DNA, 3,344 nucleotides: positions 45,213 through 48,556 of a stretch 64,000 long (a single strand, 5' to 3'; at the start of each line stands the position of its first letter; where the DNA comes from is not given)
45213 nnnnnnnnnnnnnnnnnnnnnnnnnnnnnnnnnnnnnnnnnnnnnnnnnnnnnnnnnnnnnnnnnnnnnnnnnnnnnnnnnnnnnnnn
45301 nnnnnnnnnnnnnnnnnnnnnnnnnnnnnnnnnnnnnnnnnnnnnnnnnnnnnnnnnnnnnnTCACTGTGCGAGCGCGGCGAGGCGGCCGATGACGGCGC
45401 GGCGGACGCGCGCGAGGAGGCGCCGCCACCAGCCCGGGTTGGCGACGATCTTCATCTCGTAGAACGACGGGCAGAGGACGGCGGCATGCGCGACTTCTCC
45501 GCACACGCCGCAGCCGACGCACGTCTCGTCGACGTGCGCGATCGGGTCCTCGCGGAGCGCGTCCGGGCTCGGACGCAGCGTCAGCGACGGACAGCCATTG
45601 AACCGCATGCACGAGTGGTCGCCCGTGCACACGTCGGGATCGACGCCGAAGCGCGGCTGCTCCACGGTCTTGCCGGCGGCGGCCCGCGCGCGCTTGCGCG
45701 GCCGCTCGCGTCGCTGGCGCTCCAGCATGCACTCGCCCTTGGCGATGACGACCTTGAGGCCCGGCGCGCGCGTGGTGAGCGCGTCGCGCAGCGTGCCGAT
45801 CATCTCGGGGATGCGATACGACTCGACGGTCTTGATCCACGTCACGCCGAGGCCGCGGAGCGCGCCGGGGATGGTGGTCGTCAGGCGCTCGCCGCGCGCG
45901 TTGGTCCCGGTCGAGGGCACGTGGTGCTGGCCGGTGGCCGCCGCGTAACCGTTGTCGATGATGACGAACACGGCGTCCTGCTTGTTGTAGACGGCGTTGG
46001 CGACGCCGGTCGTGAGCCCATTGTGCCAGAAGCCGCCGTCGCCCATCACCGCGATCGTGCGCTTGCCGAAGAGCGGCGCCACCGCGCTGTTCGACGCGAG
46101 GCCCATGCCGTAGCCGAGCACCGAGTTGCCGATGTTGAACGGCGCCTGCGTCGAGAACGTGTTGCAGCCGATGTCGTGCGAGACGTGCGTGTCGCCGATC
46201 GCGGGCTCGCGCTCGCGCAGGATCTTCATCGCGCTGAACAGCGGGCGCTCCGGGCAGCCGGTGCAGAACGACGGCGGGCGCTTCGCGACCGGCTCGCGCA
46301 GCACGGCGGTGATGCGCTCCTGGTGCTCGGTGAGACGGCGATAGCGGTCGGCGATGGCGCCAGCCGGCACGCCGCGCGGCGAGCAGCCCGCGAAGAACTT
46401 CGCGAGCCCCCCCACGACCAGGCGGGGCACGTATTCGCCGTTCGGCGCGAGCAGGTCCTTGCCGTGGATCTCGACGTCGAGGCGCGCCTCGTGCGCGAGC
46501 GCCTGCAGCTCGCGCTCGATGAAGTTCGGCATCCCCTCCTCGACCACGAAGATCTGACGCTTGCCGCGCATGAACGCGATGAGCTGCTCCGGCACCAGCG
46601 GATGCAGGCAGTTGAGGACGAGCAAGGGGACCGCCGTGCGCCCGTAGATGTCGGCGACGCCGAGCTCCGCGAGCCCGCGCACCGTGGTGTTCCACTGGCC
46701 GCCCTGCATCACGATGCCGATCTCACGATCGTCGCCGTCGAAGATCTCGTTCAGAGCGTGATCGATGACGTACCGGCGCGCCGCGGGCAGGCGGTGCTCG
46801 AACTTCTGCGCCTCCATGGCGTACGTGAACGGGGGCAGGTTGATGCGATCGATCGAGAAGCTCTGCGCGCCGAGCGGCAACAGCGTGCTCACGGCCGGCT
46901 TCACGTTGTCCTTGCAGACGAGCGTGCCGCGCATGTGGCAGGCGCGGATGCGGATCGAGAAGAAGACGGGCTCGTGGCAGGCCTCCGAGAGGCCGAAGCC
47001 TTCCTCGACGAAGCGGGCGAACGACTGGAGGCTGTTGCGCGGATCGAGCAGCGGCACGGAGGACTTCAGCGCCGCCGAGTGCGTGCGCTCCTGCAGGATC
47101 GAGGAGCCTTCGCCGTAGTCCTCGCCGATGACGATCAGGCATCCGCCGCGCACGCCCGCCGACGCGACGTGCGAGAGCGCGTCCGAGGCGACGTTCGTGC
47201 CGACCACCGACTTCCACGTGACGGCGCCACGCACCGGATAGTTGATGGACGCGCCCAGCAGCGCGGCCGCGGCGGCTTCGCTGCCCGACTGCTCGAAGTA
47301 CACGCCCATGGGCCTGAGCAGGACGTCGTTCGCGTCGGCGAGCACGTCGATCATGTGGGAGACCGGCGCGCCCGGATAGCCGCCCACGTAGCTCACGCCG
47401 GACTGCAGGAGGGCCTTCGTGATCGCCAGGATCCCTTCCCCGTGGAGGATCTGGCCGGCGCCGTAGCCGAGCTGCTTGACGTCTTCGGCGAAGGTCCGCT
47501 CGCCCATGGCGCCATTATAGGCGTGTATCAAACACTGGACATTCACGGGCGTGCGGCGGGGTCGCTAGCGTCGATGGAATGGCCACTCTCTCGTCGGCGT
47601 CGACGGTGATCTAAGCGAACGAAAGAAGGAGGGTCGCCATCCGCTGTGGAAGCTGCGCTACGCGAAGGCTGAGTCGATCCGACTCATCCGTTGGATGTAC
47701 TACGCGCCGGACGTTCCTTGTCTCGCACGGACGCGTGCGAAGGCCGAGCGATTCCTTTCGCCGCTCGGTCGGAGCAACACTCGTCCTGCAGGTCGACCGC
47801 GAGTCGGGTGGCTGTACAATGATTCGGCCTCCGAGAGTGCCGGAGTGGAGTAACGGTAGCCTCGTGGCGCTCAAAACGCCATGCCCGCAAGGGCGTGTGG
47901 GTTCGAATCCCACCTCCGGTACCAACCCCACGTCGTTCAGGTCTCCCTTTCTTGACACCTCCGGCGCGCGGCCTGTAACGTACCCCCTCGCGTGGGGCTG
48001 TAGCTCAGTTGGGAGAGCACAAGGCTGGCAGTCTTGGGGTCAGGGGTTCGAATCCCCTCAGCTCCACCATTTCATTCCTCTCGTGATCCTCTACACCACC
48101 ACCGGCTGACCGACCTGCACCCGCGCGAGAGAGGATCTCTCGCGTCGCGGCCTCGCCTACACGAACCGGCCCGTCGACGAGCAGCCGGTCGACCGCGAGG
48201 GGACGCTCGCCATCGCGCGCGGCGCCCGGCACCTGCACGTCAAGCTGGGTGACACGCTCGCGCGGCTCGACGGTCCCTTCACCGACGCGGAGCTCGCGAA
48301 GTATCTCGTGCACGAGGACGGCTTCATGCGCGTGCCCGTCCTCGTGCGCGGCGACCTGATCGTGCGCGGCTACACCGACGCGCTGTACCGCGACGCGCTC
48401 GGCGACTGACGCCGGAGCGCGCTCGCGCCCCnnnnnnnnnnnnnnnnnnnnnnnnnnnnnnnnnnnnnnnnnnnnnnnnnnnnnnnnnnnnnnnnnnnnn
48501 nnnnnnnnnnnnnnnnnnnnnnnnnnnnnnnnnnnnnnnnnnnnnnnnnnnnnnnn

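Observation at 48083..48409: Candidate UxxC selenoprotein of the Spx/ArsC thioredoxin-fold family with a SECIS-like hairpin, directly downstream of tRNA-Ala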

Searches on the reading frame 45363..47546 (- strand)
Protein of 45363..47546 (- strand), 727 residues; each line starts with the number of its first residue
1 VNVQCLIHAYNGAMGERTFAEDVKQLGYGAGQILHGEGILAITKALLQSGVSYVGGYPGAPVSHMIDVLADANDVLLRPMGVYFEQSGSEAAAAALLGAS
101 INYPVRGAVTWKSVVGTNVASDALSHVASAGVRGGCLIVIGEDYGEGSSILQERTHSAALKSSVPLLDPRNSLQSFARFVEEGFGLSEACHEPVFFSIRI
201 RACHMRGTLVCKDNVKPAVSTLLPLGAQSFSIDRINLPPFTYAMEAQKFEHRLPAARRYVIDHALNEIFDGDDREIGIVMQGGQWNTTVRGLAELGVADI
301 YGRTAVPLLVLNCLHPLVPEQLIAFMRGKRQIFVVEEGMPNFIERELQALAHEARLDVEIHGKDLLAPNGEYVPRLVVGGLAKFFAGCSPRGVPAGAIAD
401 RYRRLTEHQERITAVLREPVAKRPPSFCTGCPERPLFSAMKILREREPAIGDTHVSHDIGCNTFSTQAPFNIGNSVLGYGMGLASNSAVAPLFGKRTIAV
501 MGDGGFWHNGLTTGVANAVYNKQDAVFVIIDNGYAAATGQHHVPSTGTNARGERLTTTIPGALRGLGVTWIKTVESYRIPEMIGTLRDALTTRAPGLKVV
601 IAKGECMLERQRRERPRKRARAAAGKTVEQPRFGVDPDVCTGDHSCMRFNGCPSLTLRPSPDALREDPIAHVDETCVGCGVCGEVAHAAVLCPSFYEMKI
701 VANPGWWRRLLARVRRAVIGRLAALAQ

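Call 50: search_protein_families(library=pfam, proteins=[window:45363-47546:-], max_evalue=0.00001)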
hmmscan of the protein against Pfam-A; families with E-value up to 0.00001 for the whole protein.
window:45363-47546:- (727 aa): 1 family
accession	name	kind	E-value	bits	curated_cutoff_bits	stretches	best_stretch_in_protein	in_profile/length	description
PF02775.26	TPP_enzyme_C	-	1.2e-12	48.3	21.9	1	458-595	1-146/151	Thiamine pyrophosphate enzyme, C-terminal TPP binding domain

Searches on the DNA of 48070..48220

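Call 114: search_rna_families(source=window, start=48070, end=48220, threshold=evalue, max_evalue=10, show_alignments=2)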
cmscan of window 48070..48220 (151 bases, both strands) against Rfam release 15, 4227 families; matches with E-value up to 10: 2.
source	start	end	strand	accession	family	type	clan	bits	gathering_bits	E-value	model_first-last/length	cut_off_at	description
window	48123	48197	-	RF01665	P13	Gene; sRNA;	-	17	70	1.3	1-76/76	no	Pseudomonas sRNA P13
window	48187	48220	-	RF01127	sR42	Gene; snRNA; snoRNA; CD-box;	-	8.5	38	6.9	32-63/63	5'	Small nucleolar RNA sR42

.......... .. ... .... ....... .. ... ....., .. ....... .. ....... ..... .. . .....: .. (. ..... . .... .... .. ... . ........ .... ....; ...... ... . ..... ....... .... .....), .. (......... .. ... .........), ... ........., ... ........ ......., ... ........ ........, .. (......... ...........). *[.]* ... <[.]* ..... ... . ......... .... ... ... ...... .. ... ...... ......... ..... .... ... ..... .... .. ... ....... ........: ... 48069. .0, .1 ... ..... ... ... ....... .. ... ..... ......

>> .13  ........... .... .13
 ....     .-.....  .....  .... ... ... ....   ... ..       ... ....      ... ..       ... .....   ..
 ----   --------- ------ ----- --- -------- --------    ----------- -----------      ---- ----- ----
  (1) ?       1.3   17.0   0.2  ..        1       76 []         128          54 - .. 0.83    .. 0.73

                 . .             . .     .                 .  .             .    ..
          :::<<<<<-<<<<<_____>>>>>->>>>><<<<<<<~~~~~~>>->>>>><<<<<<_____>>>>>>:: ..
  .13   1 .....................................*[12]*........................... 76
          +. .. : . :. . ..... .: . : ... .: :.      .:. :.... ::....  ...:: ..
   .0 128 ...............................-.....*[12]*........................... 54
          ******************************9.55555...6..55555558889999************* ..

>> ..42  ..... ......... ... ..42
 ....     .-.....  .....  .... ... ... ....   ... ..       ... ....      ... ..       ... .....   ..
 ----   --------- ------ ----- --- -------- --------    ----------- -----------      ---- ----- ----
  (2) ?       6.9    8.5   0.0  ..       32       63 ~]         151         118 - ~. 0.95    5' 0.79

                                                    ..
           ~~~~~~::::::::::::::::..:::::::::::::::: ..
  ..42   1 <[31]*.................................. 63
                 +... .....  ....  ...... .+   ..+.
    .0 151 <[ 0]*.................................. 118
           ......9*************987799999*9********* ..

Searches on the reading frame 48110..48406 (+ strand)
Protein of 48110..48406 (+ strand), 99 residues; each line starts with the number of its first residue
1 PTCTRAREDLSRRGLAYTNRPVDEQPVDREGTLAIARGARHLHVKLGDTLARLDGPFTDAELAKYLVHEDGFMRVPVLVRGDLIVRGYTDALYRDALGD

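Call 48: predict_structure(alignment_id=A4)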
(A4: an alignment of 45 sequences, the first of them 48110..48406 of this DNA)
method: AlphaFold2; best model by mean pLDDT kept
length: 99 residues; sequences in the alignment: 45
mean_pLDDT: 80.1   pTM: 0.67
mean pLDDT of the five models: 80.1, 79.4, 77.9, 74.4, 73.6
residues with pLDDT >= 90: 21; 70-90: 55; 50-70: 21; < 50: 2
segments of 3 or more residues with pLDDT < 50: none
pLDDT, mean of each block of 10 residues (from residue 1): 58 68 75 89 85 90 90 85 84 76
secondary structure, 60 per line:
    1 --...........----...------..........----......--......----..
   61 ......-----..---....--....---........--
elements in order: H3-13 E18-20 H29-36 E41-46 E49-54 H59-66 E77-80 E83-86 H90-97

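Call 83: search_protein_representatives(alignment_id=A5)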
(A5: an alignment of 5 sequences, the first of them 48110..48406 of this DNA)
Query: 5 sequences, 106 profile positions. Proteins with E-value up to 0.001 (for the whole library): 98; up to 1e-10: 31; up to 1e-30: 0. The best 98 are listed.
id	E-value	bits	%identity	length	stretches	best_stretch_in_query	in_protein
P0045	3.1e-30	120.5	-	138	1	2-102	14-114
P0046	7.0e-30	119.3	-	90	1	15-101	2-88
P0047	3.7e-29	117.0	-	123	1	5-101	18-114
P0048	1.6e-25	105.3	-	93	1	21-101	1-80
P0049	6.4e-22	93.7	-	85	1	21-99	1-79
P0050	1.7e-21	92.4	-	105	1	10-77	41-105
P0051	1.2e-20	89.7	-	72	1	50-101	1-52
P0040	7.0e-20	87.2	-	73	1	43-100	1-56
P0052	1.6e-18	82.9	-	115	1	2-99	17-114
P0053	3.4e-18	81.8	-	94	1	13-102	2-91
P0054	4.4e-18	81.4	-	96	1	11-101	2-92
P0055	4.9e-18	81.3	-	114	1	5-81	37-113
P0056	5.6e-18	81.1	-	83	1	43-102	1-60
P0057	9.6e-18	80.3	-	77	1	27-102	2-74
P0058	4.1e-17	78.3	-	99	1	5-100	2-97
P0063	7.6e-15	71.0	-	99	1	15-101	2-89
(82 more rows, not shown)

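Call 87: find_encoding_contigs(protein=P0052, flank=3000, max_places=2)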
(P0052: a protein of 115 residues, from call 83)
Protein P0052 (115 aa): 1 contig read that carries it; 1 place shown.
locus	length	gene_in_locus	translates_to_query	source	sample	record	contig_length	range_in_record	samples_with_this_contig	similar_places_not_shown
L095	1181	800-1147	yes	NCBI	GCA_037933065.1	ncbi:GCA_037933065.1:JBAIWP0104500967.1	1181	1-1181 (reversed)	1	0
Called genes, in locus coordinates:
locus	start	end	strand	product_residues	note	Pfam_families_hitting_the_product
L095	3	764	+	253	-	?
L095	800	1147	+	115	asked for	PF00462:Glutaredoxin (weak)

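Call 88: find_encoding_contigs(protein=P0045, flank=2000, max_places=2)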
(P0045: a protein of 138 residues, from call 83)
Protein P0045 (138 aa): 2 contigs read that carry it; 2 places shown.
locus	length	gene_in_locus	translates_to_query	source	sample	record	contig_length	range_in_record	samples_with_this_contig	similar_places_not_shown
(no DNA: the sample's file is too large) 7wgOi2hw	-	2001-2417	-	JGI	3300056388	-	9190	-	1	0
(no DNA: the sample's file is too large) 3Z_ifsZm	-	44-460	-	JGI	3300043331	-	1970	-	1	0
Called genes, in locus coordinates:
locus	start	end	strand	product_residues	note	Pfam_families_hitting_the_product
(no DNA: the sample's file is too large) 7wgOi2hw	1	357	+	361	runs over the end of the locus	PF22310:NMB0315_dom_I (weak), PF01551:Peptidase_M23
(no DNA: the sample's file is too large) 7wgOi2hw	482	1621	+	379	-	PF00296:Bac_luciferase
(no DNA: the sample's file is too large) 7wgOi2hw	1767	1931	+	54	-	-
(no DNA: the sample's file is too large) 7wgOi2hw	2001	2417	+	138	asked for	-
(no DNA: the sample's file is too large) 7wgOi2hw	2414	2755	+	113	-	PF12973:Cupin_7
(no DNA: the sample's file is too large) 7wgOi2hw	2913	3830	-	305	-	PF00768:Peptidase_S11, PF13354:Beta-lactamase2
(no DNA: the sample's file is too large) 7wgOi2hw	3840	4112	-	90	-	PF00216:Bac_DNA_binding, PF18291:HU-HIG (weak)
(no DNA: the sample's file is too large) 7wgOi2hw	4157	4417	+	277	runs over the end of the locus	-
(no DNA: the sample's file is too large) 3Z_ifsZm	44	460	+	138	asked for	-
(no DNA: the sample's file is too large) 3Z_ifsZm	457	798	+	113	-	PF12973:Cupin_7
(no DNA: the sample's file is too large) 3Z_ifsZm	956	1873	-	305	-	PF00768:Peptidase_S11, PF13354:Beta-lactamase2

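Call 97: find_homologous_proteins(query=P0052, max_evalue=0.001)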
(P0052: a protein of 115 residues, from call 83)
Query P0052 (115 aa): 66 proteins with E <= 0.001 among 77 candidates.
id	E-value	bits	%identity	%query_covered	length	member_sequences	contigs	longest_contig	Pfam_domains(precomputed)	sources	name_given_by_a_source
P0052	7.3e-72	257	100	100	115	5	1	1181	PF00462.31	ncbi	-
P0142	2.3e-61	223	87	99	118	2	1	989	PF00462.31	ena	-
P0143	1.0e-57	211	78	99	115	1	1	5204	PF00462.31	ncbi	-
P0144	1.7e-57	211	79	99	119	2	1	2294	PF00462.31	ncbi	-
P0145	8.4e-50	186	72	95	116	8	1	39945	PF00462.31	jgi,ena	-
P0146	1.9e-49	185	71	96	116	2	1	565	PF00462.31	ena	-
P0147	1.3e-48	182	70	95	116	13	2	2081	PF00462.31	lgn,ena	-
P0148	3.9e-48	180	71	95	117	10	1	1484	-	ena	-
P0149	8.7e-48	179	73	93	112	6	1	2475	PF00462.31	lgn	-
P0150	1.1e-47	179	71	95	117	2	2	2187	-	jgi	jgi:arsenate reductase-like glutaredoxin family protein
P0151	1.3e-47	179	68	95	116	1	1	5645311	PF00462.31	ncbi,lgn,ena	-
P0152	1.5e-47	178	71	95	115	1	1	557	-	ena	-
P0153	1.9e-47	178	68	95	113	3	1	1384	PF00462.31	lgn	-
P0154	9.1e-47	176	72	95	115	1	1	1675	PF00462.31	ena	-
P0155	2.0e-46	175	69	95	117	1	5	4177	-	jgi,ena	jgi:arsenate reductase-like glutaredoxin family protein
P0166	2.4e-36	142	82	67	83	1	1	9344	-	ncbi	ncbi:MAG: hypothetical protein ACHQ7N_14335 [Candidatus Methylomirabilales bacterium]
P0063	3.6e-33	132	69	75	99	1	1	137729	-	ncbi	-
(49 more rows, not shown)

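Call 100: find_encoding_contigs(protein=P0151, flank=6000, max_places=1)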
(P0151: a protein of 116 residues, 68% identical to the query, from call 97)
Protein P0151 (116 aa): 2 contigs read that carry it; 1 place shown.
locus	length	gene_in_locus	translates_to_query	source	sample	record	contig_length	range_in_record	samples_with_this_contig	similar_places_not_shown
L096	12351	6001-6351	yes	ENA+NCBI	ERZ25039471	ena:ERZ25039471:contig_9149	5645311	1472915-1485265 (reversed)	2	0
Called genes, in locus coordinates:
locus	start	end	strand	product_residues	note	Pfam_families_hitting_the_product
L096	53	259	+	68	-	-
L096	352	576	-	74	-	-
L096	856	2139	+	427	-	-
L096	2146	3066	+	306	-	PF01656:CbiA, PF02374:ArsA_ATPase (weak), PF06564:CBP_BcsQ (weak), PF09140:MipZ (faint), PF13614:AAA_31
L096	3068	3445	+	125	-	-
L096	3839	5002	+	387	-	PF00465:Fe-ADH, PF13685:Fe-ADH_2, PF25137:ADH_Fe_C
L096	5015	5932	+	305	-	PF02567:PhzC-PhzF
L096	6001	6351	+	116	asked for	PF00462:Glutaredoxin (faint)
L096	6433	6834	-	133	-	-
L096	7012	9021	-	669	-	PF00005:ABC_tran, PF02463:SMC_N (faint), PF03193:RsgA_GTPase (faint), PF13555:AAA_29 (faint), PF13304:AAA_21 (faint), PF12848:ABC_tran_Xtn, PF00005:ABC_tran, PF16326:ABC_tran_CTD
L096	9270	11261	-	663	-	PF00089:Trypsin, PF13365:Trypsin_2, PF00595:PDZ, PF13180:PDZ_2, PF17820:PDZ_6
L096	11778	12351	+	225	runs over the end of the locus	PF03328:HpcH_HpaI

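Call 101: find_encoding_contigs(protein=P0166, flank=5000, max_places=2)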
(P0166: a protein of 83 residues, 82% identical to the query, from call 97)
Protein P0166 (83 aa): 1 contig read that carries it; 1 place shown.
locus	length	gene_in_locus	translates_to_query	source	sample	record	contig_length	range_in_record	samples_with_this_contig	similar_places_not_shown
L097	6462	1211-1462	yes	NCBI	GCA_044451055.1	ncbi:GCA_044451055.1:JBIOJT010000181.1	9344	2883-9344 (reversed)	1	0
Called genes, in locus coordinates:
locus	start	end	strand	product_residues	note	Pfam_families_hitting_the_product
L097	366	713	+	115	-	-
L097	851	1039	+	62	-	-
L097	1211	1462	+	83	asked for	-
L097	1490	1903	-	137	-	-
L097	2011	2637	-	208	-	PF00657:Lipase_GDSL, PF13472:Lipase_GDSL_2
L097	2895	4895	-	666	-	PF00005:ABC_tran, PF02463:SMC_N (faint), PF13555:AAA_29 (faint), PF13304:AAA_21 (faint), PF12848:ABC_tran_Xtn, PF00005:ABC_tran, PF16326:ABC_tran_CTD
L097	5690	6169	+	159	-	-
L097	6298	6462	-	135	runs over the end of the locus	-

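Call 102: find_encoding_contigs(protein=P0063, flank=10000, max_places=1)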
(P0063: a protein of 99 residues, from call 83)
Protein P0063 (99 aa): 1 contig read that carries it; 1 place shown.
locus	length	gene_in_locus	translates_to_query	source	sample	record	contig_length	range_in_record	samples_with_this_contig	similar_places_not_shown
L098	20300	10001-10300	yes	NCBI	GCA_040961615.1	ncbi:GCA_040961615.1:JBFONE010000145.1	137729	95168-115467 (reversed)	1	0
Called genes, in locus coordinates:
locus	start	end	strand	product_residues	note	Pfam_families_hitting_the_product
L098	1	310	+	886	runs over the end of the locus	PF01326:PPDK_N, PF00391:PEP-utilizers, PF02896:PEP-utilizers_C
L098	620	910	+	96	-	PF01909:NTP_transf_2, PF18765:Polbeta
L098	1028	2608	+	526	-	PF12161:HsdM_N, PF02384:N6_Mtase, PF05175:MTS (weak), PF01170:UPF0020 (weak), PF07669:Eco57I (weak)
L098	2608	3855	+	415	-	PF01420:Methylase_S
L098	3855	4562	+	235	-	PF12686:DUF3800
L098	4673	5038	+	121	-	-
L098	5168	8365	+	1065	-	PF04313:HSDR_N, PF00270:DEAD (faint), PF04851:ResIII, PF18766:SWI2_SNF2, PF22679:T1R_D3-like, PF11867:T1RH-like_C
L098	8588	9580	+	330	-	PF13489:Methyltransf_23, PF08241:Methyltransf_11, PF08242:Methyltransf_12, PF13649:Methyltransf_25, PF13847:Methyltransf_31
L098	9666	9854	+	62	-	-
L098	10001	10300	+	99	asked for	-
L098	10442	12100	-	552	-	PF00171:Aldedh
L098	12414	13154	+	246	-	-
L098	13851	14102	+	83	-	-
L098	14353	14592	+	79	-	PF01381:HTH_3 (weak)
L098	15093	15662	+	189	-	PF12728:HTH_17, PF00376:MerR (weak), PF00072:Response_reg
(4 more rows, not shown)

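Call 104: predict_structure(alignment_id=A8)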
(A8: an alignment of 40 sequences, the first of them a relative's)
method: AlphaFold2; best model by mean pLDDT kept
length: 115 residues; sequences in the alignment: 40
mean_pLDDT: 92.7   pTM: 0.85
mean pLDDT of the five models: 92.7, 92.1, 91.8, 91.6, 91.2
residues with pLDDT >= 90: 99; 70-90: 14; 50-70: 1; < 50: 1
segments of 3 or more residues with pLDDT < 50: none
pLDDT, mean of each block of 10 residues (from residue 1): 83 91 95 95 96 94 92 90 95 95 94 90
secondary structure, 60 per line:
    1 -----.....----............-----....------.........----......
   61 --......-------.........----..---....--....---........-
elements in order: E6-10 H15-26 E32-35 H43-50 E55-60 E63-68 H76-83 E94-97 E100-103 H107-114
